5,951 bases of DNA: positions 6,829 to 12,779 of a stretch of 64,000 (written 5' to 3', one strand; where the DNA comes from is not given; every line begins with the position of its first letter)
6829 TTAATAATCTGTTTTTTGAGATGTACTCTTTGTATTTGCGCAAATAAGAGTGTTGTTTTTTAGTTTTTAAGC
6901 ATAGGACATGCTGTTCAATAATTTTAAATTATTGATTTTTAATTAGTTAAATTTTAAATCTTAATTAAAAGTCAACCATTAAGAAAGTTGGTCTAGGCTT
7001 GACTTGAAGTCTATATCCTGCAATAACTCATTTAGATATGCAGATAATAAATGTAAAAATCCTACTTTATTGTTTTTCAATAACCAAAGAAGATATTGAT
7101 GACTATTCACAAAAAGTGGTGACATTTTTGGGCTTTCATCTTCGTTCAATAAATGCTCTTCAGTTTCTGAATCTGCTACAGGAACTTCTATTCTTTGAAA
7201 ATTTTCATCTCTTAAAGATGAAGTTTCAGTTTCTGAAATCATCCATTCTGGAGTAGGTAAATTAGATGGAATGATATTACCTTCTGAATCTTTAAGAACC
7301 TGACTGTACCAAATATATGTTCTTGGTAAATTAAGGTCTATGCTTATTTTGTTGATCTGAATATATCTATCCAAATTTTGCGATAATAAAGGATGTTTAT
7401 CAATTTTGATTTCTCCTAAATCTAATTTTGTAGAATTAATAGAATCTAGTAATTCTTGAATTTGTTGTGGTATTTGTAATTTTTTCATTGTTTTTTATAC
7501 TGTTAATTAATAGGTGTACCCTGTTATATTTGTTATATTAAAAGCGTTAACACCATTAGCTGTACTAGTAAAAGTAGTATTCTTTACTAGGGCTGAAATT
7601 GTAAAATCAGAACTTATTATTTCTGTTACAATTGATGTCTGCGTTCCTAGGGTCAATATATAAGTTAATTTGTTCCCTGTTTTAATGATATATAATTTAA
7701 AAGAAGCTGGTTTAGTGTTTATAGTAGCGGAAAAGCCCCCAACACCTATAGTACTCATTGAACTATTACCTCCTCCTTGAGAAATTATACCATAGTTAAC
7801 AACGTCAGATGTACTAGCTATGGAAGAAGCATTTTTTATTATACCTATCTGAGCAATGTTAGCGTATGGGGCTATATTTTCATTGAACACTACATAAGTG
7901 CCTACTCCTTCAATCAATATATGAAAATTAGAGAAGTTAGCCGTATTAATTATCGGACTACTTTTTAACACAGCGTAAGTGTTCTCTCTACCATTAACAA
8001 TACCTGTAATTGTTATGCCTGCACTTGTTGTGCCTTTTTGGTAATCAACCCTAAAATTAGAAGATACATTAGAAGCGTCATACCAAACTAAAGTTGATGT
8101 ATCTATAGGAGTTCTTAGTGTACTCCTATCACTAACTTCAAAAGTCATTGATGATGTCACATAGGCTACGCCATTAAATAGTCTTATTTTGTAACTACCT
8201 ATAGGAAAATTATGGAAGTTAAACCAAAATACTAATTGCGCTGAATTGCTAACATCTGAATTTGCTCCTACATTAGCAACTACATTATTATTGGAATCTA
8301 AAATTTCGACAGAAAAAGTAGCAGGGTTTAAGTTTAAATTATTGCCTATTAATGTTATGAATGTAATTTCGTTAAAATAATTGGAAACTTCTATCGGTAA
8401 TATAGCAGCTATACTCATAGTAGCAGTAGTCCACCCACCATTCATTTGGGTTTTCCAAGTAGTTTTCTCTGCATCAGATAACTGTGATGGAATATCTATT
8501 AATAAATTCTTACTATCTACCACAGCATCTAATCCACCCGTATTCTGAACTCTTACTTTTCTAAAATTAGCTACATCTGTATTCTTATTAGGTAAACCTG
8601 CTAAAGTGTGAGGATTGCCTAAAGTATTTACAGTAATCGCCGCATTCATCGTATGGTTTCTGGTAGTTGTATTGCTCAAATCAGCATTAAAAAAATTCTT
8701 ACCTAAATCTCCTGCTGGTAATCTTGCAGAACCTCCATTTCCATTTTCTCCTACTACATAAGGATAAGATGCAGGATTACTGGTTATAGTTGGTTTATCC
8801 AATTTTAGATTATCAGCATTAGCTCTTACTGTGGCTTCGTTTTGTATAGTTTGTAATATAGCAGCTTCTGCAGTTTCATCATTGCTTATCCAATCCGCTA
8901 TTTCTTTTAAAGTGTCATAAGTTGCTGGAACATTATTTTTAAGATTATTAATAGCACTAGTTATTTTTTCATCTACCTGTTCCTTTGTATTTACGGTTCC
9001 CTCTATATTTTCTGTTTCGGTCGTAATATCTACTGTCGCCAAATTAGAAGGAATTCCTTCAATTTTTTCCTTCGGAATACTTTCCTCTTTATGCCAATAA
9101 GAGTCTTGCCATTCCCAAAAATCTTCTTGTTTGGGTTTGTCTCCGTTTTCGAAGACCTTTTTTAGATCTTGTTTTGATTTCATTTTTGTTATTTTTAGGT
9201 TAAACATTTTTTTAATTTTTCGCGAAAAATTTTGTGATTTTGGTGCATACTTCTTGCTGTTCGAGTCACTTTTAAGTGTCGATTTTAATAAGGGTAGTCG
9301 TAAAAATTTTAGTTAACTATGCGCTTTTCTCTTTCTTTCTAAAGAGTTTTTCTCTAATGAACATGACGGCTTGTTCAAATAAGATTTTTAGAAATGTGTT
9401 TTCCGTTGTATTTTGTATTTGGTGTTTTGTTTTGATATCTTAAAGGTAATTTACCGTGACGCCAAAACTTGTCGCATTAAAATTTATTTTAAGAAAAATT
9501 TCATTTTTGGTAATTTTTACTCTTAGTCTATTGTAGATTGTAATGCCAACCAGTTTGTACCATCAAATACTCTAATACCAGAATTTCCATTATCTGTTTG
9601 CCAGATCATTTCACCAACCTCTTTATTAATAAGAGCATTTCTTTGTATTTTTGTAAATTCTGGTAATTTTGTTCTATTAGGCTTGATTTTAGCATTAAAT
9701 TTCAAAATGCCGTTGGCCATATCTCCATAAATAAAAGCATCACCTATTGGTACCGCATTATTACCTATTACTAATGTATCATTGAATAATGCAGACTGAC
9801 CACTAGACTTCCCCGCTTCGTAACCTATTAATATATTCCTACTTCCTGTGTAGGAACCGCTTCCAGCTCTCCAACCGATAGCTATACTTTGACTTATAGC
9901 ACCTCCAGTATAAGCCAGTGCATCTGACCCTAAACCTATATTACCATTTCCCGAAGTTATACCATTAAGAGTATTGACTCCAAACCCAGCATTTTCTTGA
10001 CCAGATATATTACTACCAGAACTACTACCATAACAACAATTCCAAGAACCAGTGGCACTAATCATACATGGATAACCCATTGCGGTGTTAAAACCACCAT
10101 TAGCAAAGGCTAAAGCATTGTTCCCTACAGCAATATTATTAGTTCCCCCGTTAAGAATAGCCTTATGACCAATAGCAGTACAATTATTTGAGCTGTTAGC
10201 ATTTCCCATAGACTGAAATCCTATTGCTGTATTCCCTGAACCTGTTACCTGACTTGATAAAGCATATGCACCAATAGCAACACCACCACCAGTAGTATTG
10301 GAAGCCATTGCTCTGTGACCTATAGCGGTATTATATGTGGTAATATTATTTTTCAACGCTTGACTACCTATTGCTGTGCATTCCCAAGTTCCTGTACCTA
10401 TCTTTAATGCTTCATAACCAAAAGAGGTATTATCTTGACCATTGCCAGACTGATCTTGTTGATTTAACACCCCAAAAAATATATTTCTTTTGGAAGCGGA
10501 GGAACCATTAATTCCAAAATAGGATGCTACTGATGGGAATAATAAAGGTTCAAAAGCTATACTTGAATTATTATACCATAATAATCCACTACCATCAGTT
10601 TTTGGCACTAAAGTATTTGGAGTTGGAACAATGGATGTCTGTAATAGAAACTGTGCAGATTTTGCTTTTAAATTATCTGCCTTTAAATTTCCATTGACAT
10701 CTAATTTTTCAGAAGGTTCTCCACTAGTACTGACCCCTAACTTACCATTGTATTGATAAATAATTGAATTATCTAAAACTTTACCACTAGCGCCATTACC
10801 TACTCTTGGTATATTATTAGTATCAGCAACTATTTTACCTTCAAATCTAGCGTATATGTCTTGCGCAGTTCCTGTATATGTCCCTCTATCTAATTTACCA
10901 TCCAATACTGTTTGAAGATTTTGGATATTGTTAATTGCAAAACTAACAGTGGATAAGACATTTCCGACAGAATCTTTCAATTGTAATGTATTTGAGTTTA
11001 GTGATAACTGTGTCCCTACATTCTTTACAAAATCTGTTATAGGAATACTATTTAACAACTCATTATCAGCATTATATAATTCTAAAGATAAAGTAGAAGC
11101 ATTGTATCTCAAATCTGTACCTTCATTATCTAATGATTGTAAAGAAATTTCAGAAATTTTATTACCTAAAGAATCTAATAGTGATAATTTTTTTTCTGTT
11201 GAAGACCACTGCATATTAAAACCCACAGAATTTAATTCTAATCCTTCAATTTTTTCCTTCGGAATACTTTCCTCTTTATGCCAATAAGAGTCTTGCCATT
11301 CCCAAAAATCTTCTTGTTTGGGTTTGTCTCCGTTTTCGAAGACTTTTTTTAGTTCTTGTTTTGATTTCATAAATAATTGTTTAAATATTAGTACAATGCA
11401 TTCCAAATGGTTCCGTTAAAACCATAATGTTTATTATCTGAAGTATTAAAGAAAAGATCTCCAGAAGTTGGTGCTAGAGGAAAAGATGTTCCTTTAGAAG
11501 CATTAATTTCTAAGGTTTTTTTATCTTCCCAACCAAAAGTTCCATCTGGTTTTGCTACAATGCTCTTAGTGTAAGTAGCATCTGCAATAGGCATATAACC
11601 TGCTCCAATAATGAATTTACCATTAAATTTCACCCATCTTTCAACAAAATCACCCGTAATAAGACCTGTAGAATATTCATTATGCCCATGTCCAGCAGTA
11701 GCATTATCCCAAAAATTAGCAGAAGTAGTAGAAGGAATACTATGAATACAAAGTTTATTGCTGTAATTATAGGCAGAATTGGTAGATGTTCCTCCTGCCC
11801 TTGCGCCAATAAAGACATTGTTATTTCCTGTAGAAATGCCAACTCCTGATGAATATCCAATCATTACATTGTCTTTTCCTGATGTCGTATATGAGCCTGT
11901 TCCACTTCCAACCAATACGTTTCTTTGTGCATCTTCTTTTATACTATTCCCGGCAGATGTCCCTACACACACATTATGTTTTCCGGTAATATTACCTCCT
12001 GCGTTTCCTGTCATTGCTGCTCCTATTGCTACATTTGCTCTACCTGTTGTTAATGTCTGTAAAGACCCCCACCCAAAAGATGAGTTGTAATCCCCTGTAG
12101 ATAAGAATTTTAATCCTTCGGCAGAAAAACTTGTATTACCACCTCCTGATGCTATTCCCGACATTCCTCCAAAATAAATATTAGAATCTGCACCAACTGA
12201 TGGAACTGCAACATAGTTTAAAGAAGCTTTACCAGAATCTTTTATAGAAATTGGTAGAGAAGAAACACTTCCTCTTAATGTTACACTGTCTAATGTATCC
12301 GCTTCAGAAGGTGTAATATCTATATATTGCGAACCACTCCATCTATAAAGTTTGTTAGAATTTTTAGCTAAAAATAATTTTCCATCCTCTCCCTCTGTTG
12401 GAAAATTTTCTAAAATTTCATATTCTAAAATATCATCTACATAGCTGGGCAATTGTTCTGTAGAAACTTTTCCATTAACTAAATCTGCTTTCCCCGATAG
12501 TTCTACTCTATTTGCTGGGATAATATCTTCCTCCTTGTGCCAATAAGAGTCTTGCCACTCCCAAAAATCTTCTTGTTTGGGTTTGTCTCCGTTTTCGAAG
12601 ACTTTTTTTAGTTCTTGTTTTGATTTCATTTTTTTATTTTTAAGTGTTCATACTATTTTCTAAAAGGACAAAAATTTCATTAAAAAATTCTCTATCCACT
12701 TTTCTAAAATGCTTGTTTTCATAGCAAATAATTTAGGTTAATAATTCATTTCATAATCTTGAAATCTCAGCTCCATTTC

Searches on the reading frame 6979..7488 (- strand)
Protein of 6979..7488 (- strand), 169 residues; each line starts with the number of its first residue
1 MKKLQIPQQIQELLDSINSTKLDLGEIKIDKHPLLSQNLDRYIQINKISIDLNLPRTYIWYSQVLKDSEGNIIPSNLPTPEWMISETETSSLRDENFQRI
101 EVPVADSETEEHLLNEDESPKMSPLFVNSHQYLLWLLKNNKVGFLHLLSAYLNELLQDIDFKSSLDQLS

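Call 6: search_protein_families(library=pfam, max_evalue=0.01, proteins=[window:6979-7488:-])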
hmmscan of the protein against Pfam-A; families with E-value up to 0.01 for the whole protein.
window:6979-7488:- (169 aa): 0 families

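Call 7: search_protein_families(library=phrogs, max_evalue=0.01, proteins=[window:6979-7488:-])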
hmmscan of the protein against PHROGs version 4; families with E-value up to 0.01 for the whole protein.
window:6979-7488:- (169 aa): 0 families

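Call 17: search_protein_families(library=ncbifam, max_evalue=0.1, proteins=[window:6979-7488:-])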
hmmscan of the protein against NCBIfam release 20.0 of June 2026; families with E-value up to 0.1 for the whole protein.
window:6979-7488:- (169 aa): 0 families

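Call 18: search_protein_families(library=padloc, max_evalue=0.01, proteins=[window:6979-7488:-])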
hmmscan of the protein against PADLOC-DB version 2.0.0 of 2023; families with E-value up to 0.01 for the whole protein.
window:6979-7488:- (169 aa): 0 families

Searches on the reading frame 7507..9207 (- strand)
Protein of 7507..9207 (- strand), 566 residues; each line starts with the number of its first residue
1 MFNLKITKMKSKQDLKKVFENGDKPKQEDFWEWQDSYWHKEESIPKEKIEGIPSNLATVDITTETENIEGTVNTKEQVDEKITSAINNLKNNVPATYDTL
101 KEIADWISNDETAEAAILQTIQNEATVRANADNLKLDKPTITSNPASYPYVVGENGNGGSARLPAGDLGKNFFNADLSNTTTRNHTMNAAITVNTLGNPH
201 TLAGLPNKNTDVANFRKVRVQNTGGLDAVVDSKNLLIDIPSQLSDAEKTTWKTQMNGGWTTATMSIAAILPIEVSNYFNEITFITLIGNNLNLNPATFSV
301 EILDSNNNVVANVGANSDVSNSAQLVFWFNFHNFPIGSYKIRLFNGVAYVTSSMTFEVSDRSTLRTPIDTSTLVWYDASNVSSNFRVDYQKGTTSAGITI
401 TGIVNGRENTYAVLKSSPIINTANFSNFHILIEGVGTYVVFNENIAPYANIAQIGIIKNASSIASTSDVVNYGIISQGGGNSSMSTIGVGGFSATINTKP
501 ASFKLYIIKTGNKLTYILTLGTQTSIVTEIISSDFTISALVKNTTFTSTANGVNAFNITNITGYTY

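Call 6: search_protein_families(library=pfam, max_evalue=0.01, proteins=[window:7507-9207:-])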
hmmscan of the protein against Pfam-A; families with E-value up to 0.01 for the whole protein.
window:7507-9207:- (566 aa): 0 families

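Call 7: search_protein_families(library=phrogs, max_evalue=0.01, proteins=[window:7507-9207:-])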
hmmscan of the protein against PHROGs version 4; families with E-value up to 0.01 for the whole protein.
window:7507-9207:- (566 aa): 2 families
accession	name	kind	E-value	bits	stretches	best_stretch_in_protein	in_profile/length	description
phrog_4757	-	unknown function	2.2e-10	41.3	1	61-129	74-145/359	-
phrog_18185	-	tail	3.8e-08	34.2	1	75-127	239-291/399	tail fiber protein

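Call 17: search_protein_families(library=ncbifam, max_evalue=0.1, proteins=[window:7507-9207:-])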
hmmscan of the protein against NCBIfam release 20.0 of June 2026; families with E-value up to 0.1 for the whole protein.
window:7507-9207:- (566 aa): 0 families

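Call 18: search_protein_families(library=padloc, max_evalue=0.01, proteins=[window:7507-9207:-])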
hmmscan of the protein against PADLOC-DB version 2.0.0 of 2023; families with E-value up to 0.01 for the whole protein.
window:7507-9207:- (566 aa): 0 families

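Call 69: search_dna_similar(query=window:7510-9183:-, collection=phages, mode=protein, max_evalue=0.001, max_rows=15)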
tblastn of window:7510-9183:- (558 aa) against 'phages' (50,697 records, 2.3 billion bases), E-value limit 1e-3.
Records with a match: 1; places in all: 1; records where one place covers at least 80% of the query: 0.
Best place of each record, by identity: <60% 1.
By first word of the organism name: Flavobacterium 1.
By host as written in the record: Flavobacterium columnare NBRC 100251 = ATCC 23463 1.
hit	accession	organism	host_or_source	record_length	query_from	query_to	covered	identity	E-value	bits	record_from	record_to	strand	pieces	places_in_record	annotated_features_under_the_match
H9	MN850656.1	Flavobacterium phage fF4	Flavobacterium columnare NBRC 100251 = ...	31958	1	52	9%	42.3%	2e-5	54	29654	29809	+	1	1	hypothetical protein (x2)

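Call 70: get_annotated_region(hit=H9, flank=8000)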
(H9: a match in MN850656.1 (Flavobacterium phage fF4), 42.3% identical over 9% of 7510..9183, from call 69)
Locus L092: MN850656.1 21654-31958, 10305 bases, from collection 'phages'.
description: Flavobacterium phage fF4, complete genome.
organism: Flavobacterium phage fF4 (NCBI taxid 2692741)
taxonomy: Viruses; Duplodnaviria; Heunggongvirae; Uroviricota; Caudoviricetes; Winoviridae
host: Flavobacterium columnare NBRC 100251 = ATCC 23463; source: -; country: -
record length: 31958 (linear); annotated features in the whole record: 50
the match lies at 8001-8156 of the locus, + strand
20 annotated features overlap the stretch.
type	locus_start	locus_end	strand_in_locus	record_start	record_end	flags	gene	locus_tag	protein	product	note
CDS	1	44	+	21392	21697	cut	-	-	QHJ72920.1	hypothetical protein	-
CDS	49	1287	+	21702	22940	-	-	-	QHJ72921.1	hypothetical protein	-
CDS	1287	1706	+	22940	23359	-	-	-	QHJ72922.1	hypothetical protein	-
CDS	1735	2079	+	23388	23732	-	-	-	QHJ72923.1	hypothetical protein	-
CDS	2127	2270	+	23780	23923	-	-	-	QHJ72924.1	hypothetical protein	-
CDS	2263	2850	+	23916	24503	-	-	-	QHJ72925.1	hypothetical protein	-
CDS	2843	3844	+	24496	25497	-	-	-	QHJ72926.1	hypothetical protein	-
CDS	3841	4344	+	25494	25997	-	-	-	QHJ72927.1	hypothetical protein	-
CDS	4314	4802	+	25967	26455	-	-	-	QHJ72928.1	hypothetical protein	-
CDS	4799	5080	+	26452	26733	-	-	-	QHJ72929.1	hypothetical protein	-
CDS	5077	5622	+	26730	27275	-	-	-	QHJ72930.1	hypothetical protein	-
CDS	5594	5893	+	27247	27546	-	-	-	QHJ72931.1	hypothetical protein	-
CDS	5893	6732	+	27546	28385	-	-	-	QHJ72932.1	hypothetical protein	-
CDS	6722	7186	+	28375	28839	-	-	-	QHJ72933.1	hypothetical protein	-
CDS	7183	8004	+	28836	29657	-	-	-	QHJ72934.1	hypothetical protein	-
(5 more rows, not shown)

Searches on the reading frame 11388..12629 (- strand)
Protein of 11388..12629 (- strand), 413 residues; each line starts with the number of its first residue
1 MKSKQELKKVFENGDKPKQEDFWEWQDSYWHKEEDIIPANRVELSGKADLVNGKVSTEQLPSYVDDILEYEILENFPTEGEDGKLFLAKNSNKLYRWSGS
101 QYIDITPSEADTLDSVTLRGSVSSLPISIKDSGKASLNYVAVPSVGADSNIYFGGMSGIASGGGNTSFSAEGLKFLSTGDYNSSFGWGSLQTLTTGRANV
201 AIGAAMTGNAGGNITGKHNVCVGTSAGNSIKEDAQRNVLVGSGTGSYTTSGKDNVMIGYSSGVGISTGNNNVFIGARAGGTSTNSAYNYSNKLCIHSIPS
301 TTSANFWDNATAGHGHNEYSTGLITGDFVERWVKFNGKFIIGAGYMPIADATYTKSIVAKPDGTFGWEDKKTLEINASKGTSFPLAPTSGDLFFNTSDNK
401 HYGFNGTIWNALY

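Call 6: search_protein_families(library=pfam, max_evalue=0.01, proteins=[window:11388-12629:-])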
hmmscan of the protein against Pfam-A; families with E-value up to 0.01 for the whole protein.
window:11388-12629:- (413 aa): 0 families

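Call 7: search_protein_families(library=phrogs, max_evalue=0.01, proteins=[window:11388-12629:-])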
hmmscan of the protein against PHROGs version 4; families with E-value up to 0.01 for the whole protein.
window:11388-12629:- (413 aa): 8 families
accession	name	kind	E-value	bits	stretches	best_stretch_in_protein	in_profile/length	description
phrog_15439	-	other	2e-13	51.9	1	46-106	47-108/290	peptidase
phrog_4636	-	tail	1e-10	41.7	1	138-280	211-343/763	tail spike protein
phrog_2952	-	tail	2e-09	38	1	36-99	208-269/488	minor tail protein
phrog_6002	-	head and packaging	2.9e-09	36.1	1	163-288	700-820/1183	virion structural protein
phrog_38707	-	unknown function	1.5e-08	34.7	1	49-128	449-539/675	-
phrog_6813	-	unknown function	1.9e-06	27.4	1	43-114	37-104/907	-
phrog_3018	-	head and packaging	3.5e-05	24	1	52-357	40-311/341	head decoration protein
phrog_8309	-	unknown function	0.0034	17.6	0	382-412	24-54/312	-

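Call 17: search_protein_families(library=ncbifam, max_evalue=0.1, proteins=[window:11388-12629:-])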
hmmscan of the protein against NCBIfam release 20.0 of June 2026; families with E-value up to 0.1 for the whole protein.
window:11388-12629:- (413 aa): 0 families
